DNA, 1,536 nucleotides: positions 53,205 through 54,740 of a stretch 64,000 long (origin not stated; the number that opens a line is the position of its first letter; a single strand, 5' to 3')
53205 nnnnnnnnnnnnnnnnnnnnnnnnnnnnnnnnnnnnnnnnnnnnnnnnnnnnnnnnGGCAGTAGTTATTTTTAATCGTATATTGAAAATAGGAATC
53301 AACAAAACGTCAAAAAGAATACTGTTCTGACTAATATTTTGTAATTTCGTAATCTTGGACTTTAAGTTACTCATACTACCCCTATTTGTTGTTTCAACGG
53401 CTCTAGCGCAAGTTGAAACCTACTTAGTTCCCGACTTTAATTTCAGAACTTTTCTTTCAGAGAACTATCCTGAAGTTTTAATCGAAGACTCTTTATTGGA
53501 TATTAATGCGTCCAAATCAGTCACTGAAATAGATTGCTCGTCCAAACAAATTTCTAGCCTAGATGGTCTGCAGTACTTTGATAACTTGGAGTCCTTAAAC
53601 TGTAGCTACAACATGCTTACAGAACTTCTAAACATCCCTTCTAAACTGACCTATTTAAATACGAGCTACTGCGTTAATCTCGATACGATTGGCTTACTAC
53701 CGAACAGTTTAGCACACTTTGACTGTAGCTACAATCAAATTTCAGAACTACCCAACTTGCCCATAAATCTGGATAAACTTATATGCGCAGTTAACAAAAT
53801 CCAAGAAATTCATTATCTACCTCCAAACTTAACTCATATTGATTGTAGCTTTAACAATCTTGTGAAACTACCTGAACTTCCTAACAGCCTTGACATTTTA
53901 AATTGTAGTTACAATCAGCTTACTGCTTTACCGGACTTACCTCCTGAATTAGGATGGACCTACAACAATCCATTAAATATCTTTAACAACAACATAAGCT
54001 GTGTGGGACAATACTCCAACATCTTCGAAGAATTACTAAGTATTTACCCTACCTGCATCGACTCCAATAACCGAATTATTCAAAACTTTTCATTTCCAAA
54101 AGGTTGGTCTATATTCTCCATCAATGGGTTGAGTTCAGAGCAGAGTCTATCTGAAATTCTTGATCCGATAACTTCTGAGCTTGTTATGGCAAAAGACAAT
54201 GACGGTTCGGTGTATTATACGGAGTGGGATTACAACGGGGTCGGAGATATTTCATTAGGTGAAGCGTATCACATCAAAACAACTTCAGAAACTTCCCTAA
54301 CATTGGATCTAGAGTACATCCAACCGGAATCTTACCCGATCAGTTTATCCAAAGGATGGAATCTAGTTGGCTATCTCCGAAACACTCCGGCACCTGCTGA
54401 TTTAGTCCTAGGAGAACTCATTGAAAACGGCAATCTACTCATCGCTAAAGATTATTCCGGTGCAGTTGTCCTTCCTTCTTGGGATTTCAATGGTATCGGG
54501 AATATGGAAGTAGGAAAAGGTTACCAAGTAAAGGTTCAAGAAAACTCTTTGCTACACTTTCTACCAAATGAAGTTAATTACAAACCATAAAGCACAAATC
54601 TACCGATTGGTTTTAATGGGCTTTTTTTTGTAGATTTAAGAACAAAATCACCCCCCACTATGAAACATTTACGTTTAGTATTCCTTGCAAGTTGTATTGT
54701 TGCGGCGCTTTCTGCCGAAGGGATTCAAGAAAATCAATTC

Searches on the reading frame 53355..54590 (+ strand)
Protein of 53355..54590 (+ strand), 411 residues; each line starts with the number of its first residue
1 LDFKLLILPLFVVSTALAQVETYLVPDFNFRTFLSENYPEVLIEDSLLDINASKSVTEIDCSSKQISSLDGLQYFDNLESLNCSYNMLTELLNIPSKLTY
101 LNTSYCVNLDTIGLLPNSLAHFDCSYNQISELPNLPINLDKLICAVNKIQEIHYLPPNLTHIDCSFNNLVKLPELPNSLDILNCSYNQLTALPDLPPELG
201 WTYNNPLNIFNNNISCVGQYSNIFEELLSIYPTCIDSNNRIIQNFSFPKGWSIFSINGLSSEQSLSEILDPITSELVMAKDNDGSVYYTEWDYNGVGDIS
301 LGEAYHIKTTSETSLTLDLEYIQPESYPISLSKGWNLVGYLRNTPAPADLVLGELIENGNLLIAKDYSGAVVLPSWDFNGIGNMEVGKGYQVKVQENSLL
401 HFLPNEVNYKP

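Call 71: search_protein_families(library=pfam, proteins=[window:53355-54590:+], max_evalue=0.01)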
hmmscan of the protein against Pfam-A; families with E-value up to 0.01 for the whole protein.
window:53355-54590:+ (411 aa): 2 families
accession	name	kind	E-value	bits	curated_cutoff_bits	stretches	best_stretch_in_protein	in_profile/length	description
PF12799.13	LRR_4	-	5.6e-11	42.8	27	3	157-196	1-43/44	Leucine Rich repeats (2 copies)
PF23286.1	LRR_13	-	0.0066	16.6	30.1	0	57-126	133-203/210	Disease resistance protein RPS4B-like, leucine-rich repeats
